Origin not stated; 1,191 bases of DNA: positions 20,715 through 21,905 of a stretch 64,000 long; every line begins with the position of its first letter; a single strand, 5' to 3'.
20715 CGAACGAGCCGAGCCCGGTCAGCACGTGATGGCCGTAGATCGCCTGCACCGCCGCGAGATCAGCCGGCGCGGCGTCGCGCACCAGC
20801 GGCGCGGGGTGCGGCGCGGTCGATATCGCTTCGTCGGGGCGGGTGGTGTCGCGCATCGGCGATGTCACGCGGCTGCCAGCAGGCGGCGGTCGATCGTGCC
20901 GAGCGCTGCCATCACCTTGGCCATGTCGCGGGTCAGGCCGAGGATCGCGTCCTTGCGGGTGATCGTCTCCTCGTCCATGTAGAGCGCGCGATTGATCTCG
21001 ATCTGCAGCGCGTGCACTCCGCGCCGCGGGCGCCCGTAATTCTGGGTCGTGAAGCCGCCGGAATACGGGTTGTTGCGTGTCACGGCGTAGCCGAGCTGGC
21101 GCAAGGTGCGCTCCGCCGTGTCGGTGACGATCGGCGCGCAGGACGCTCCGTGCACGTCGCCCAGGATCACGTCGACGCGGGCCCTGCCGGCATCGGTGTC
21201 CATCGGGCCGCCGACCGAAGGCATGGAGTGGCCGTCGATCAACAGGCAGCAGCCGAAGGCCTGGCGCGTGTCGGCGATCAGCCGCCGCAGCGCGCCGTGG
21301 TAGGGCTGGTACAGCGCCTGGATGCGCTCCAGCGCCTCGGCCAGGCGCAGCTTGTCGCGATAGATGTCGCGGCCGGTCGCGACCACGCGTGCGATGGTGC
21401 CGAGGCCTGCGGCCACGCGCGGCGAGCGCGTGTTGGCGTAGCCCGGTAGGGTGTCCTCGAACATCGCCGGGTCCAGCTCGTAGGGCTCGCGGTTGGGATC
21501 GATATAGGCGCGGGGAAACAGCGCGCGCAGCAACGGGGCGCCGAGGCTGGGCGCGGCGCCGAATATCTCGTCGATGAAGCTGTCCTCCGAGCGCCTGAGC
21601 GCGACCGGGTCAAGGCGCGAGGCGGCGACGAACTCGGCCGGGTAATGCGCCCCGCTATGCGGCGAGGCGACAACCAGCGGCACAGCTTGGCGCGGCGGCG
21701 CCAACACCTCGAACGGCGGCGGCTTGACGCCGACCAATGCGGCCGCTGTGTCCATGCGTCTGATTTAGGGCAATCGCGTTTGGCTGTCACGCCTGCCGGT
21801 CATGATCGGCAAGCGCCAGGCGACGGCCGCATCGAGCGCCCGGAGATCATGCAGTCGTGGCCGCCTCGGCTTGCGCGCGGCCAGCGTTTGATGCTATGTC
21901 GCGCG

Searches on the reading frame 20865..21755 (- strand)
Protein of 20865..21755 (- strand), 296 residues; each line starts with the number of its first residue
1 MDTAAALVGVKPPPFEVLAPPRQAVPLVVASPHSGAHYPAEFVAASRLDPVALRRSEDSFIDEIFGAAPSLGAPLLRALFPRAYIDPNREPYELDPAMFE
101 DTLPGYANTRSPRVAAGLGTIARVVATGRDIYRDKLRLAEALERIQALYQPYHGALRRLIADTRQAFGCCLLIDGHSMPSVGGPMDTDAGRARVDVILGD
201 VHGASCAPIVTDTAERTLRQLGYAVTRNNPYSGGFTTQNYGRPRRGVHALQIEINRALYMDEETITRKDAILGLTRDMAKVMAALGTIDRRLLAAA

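Call 9: search_protein_families(library=pfam, proteins=[window:20865-21755:-])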
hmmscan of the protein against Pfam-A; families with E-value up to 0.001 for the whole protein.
window:20865-21755:- (296 aa): 1 family
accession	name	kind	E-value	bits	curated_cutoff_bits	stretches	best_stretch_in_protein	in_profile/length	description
PF05013.17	FGase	-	1.8e-75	254.3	28.9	1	26-260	2-219/219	N-formylglutamate amidohydrolase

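Call 21: find_related_loci(query=window:20865-21755:-, collection=genome_contigs, flank=4000)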
Query window:20865-21755:- (296 aa) in genome_contigs; peptide patterns used: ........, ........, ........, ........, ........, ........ (x = any residue, [..] = any of these).
153 stretches matched a pattern; 45 encode a relative of the query (tblastn E <= 1e-3); 45 distinct loci.
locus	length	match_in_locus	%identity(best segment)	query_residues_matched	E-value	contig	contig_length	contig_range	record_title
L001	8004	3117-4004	96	1-296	0e+0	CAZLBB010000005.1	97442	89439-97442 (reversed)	MAG TPA_asm: uncultured Rhodospirillaceae bacterium isolate binchicken_co130_47 genome assembly, contig: NODE_403_length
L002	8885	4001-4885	85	1-296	3e-170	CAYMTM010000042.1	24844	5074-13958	MAG TPA_asm: uncultured Rhodospirillaceae bacterium isolate binchicken_co274_48 genome assembly, contig: NODE_5165_lengt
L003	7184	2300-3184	85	1-296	6e-170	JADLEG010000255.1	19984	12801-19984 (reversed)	MAG: Alphaproteobacteria bacterium isolate SJ314 c_000001336663, whole genome shotgun sequence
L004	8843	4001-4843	86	12-291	1e-162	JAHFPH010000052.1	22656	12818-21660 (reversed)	MAG: Rhodospirillaceae bacterium isolate nzgw522 NODE_2070_length_22657_cov_6.948971, whole genome shotgun sequence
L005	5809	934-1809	82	1-290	6e-159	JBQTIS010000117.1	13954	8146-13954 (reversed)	MAG: Rhodospirillales bacterium isolate SAR99 c_000000060039, whole genome shotgun sequence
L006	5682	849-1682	68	15-292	1e-125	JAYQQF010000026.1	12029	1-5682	MAG: Alphaproteobacteria bacterium isolate SD3112_S42.concoct.075 NODE_1769_length_12029_cov_16.4931, whole genome shotg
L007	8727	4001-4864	63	1-288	3e-121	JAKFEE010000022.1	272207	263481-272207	MAG: Rhodospirillaceae bacterium isolate LC065 contig-124_7, whole genome shotgun sequence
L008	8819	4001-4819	64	16-288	7e-117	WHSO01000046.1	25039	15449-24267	MAG: Alphaproteobacteria bacterium isolate Dino_bin8 k141_87662_length_25039_cov_18.3577, whole genome shotgun sequence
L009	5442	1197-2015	66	16-288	3e-117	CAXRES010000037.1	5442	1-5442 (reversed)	MAG: Alphaproteobacteria bacterium isolate CJ01B_4.108 genome assembly, contig: k141_1500672, whole genome shotgun seque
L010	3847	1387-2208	64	15-288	1e-118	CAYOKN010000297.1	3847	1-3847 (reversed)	MAG TPA_asm: uncultured Rhodospirillaceae bacterium isolate SRP290908_co2_141 genome assembly, contig: NODE_36107_length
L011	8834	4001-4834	64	15-292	3e-116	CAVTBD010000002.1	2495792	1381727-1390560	MAG: uncultured Alphaproteobacteria bacterium isolate MFD02416.bin.1.43 genome assembly, contig: contig_27251, whole gen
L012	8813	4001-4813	65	15-285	4e-114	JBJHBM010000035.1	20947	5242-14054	MAG: Alphaproteobacteria bacterium isolate SF2967_J5348.semibin_refined.035 NODE_2435_length_20947_cov_2.305043, whole g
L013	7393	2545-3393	61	13-295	2e-113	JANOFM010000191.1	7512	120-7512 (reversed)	MAG: Alphaproteobacteria bacterium isolate SOY_64_metabat_57 SOY_64_k141_2115041, whole genome shotgun sequence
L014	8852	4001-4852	60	13-296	4e-112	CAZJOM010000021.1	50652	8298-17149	MAG TPA_asm: uncultured Flavobacteriaceae bacterium isolate binchicken_co199_69 genome assembly, contig: NODE_736_length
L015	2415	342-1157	64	14-285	4e-117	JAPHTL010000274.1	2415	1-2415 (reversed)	MAG: Rhodospirillales bacterium isolate N1M-Bin_3 c_000001029005, whole genome shotgun sequence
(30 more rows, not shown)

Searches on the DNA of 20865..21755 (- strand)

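Call 23: search_rna_families(sources=[L001, L002, L003, L004, L005, L006, L007, L008, L009, L010, L011, L012, L013, L014, L015, L016, L017, L018, L019, L020], threshold=gathering)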
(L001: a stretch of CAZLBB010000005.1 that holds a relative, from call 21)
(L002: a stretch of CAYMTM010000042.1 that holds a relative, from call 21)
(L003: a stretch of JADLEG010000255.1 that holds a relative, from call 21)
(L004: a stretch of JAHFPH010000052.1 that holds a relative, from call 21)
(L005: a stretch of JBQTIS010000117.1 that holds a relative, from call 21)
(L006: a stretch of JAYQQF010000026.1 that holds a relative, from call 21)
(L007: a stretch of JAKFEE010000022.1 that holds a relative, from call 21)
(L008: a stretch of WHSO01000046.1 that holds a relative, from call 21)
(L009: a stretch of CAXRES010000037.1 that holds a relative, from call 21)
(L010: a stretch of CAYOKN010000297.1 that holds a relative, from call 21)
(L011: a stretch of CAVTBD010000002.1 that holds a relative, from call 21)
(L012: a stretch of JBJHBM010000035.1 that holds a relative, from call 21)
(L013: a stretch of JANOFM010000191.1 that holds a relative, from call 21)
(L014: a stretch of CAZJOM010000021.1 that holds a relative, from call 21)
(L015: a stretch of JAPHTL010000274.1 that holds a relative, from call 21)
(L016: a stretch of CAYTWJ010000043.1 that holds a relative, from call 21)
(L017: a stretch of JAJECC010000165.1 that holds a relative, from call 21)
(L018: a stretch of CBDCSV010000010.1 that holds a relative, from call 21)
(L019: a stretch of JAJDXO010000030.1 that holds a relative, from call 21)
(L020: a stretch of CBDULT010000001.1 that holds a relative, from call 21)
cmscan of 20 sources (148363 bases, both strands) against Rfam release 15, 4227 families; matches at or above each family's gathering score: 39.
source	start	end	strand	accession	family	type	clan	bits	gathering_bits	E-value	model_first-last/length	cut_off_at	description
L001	758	829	-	RF00005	tRNA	Gene; tRNA;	CL00001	71.2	29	3.3e-13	1-71/71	no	tRNA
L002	1580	1651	-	RF00005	tRNA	Gene; tRNA;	CL00001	71.2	29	3.3e-13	1-71/71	no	tRNA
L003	22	93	-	RF00005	tRNA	Gene; tRNA;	CL00001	71.2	29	3.3e-13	1-71/71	no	tRNA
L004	2934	3005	-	RF00005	tRNA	Gene; tRNA;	CL00001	71.2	29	3.3e-13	1-71/71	no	tRNA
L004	3711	3782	-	RF00005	tRNA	Gene; tRNA;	CL00001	68.7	29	1.7e-12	1-71/71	no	tRNA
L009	2119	2194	-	RF00519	suhB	Gene; sRNA;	CL00108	68.6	41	1.1e-11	1-77/77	no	Makes More Granules Regulator RNA (mmgR)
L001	2815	2886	-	RF00005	tRNA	Gene; tRNA;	CL00001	68.1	29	2.3e-12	1-71/71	no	tRNA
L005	649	720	-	RF00005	tRNA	Gene; tRNA;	CL00001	68.1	29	2.3e-12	1-71/71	no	tRNA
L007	3779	3850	-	RF00005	tRNA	Gene; tRNA;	CL00001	68.1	29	2.3e-12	1-71/71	no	tRNA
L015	15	86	-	RF00005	tRNA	Gene; tRNA;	CL00001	68.1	29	2.3e-12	1-71/71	no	tRNA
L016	3180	3251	-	RF00005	tRNA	Gene; tRNA;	CL00001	67.9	29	2.7e-12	1-71/71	no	tRNA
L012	1739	1810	-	RF00005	tRNA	Gene; tRNA;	CL00001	67.6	29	3.4e-12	1-71/71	no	tRNA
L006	6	77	-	RF00005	tRNA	Gene; tRNA;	CL00001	67.5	29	3.5e-12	1-71/71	no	tRNA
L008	3080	3151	-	RF00005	tRNA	Gene; tRNA;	CL00001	67.5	29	3.5e-12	1-71/71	no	tRNA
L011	400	471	-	RF00005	tRNA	Gene; tRNA;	CL00001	67.5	29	3.5e-12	1-71/71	no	tRNA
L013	1180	1251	-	RF00005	tRNA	Gene; tRNA;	CL00001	67.3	29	4.1e-12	1-71/71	no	tRNA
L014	2681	2752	-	RF00005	tRNA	Gene; tRNA;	CL00001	67.3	29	4.1e-12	1-71/71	no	tRNA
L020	3707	3778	-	RF00005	tRNA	Gene; tRNA;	CL00001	67.3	29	4.1e-12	1-71/71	no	tRNA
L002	3769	3840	-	RF00005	tRNA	Gene; tRNA;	CL00001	67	29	5e-12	1-71/71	no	tRNA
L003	2000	2071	-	RF00005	tRNA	Gene; tRNA;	CL00001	67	29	5e-12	1-71/71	no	tRNA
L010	1093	1164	-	RF00005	tRNA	Gene; tRNA;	CL00001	66.2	29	8.1e-12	1-71/71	no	tRNA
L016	5395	5469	-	RF00519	suhB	Gene; sRNA;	CL00108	64.5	41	1.3e-10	1-77/77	no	Makes More Granules Regulator RNA (mmgR)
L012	4869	4943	-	RF00519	suhB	Gene; sRNA;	CL00108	63.2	41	2.7e-10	1-77/77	no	Makes More Granules Regulator RNA (mmgR)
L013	3969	4047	-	RF00519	suhB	Gene; sRNA;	CL00108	63.2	41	2.6e-10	1-77/77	no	Makes More Granules Regulator RNA (mmgR)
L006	1719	1794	-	RF00519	suhB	Gene; sRNA;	CL00108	62.8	41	3.3e-10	1-77/77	no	Makes More Granules Regulator RNA (mmgR)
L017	3683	3754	-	RF00005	tRNA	Gene; tRNA;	CL00001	62.1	29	1.1e-10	1-71/71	no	tRNA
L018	3664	3735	-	RF00005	tRNA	Gene; tRNA;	CL00001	62.1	29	1.1e-10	1-71/71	no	tRNA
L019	3683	3754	-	RF00005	tRNA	Gene; tRNA;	CL00001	62.1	29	1.1e-10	1-71/71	no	tRNA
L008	4957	5031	-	RF00519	suhB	Gene; sRNA;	CL00108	61.8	41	6e-10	1-77/77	no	Makes More Granules Regulator RNA (mmgR)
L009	286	357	-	RF00005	tRNA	Gene; tRNA;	CL00001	60.8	29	2.5e-10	1-71/71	no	tRNA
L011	4949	5023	-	RF00519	suhB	Gene; sRNA;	CL00108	60.4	41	1.4e-09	1-77/77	no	Makes More Granules Regulator RNA (mmgR)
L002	5482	5557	-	RF00519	suhB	Gene; sRNA;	CL00108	59.7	41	2.1e-09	1-77/77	no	Makes More Granules Regulator RNA (mmgR)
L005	2427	2501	-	RF00519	suhB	Gene; sRNA;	CL00108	59.3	41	2.6e-09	1-77/77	no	Makes More Granules Regulator RNA (mmgR)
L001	4649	4724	-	RF00519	suhB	Gene; sRNA;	CL00108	56.4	41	1.4e-08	1-77/77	no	Makes More Granules Regulator RNA (mmgR)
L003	3805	3880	-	RF00519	suhB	Gene; sRNA;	CL00108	52.8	41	1.2e-07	1-77/77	no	Makes More Granules Regulator RNA (mmgR)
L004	5429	5504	-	RF00519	suhB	Gene; sRNA;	CL00108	52.8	41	1.2e-07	1-77/77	no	Makes More Granules Regulator RNA (mmgR)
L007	5477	5547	-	RF00519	suhB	Gene; sRNA;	CL00108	50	41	6.3e-07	1-77/77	no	Makes More Granules Regulator RNA (mmgR)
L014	5422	5502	-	RF00519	suhB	Gene; sRNA;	CL00108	48.3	41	1.7e-06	1-77/77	no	Makes More Granules Regulator RNA (mmgR)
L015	1774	1846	-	RF00519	suhB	Gene; sRNA;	CL00108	44.7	41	1.4e-05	1-77/77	no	Makes More Granules Regulator RNA (mmgR)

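Call 24: search_rna_families(sources=[L021, L022, L023, L024, L025, L026, L027, L028, L029, L030, L031, L032, L033, L034, L035, L036, L037, L038], threshold=gathering)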
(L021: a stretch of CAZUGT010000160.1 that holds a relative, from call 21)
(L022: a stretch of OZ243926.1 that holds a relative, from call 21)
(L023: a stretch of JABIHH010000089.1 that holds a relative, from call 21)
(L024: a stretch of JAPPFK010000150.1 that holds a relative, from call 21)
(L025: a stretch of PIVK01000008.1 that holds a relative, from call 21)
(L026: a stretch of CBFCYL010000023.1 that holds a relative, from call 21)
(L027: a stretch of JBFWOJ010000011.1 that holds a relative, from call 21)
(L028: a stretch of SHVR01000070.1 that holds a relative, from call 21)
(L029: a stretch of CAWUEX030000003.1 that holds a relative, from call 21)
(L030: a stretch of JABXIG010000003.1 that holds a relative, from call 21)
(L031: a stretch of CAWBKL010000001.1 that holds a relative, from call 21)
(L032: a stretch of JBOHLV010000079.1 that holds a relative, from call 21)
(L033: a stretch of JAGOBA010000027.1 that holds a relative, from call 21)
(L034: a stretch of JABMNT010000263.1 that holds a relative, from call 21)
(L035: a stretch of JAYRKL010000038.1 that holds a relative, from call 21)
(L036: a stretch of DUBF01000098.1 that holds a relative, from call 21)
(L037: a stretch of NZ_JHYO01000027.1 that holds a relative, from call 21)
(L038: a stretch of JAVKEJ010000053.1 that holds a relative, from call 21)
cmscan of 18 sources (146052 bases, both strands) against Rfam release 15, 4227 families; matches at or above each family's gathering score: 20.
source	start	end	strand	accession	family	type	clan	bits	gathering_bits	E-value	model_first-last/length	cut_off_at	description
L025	141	213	-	RF00005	tRNA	Gene; tRNA;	CL00001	73.2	29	9.2e-14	1-71/71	no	tRNA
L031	5404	5479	-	RF00519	suhB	Gene; sRNA;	CL00108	72.5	41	1.1e-12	1-77/77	no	Makes More Granules Regulator RNA (mmgR)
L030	3637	3710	-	RF00005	tRNA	Gene; tRNA;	CL00001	71.4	29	3e-13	1-71/71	no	tRNA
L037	3642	3715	-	RF00005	tRNA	Gene; tRNA;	CL00001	71.4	29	3e-13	1-71/71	no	tRNA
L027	3727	3798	-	RF00005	tRNA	Gene; tRNA;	CL00001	71.1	29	3.6e-13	1-71/71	no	tRNA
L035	3642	3713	-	RF00005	tRNA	Gene; tRNA;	CL00001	68.3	29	2.1e-12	1-71/71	no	tRNA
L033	2681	2752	-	RF00005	tRNA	Gene; tRNA;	CL00001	67.3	29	4.1e-12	1-71/71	no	tRNA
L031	742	813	-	RF00005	tRNA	Gene; tRNA;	CL00001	67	29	4.8e-12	1-71/71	no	tRNA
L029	3709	3780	-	RF00005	tRNA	Gene; tRNA;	CL00001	66.5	29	6.4e-12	1-71/71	no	tRNA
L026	3640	3711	-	RF00005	tRNA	Gene; tRNA;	CL00001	64.9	29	1.8e-11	1-71/71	no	tRNA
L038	3718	3789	-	RF00005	tRNA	Gene; tRNA;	CL00001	64.5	29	2.3e-11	1-71/71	no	tRNA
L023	3720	3791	-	RF00005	tRNA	Gene; tRNA;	CL00001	64.3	29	2.7e-11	1-71/71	no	tRNA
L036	3758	3829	-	RF00005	tRNA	Gene; tRNA;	CL00001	64.3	29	2.7e-11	1-71/71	no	tRNA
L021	3664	3735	-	RF00005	tRNA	Gene; tRNA;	CL00001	62.1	29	1.1e-10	1-71/71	no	tRNA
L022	3686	3757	-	RF00005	tRNA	Gene; tRNA;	CL00001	62.1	29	1.1e-10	1-71/71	no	tRNA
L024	1511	1582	-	RF00005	tRNA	Gene; tRNA;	CL00001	62.1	29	1.1e-10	1-71/71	no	tRNA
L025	1926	1997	-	RF00005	tRNA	Gene; tRNA;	CL00001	62.1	29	1.1e-10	1-71/71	no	tRNA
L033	5422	5502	-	RF00519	suhB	Gene; sRNA;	CL00108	48.3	41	1.7e-06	1-77/77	no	Makes More Granules Regulator RNA (mmgR)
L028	1131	1204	-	RF00519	suhB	Gene; sRNA;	CL00108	42.4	41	5.3e-05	1-77/77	no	Makes More Granules Regulator RNA (mmgR)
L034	1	42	-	RF00005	tRNA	Gene; tRNA;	CL00001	29.5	29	0.098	1-42/71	3'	tRNA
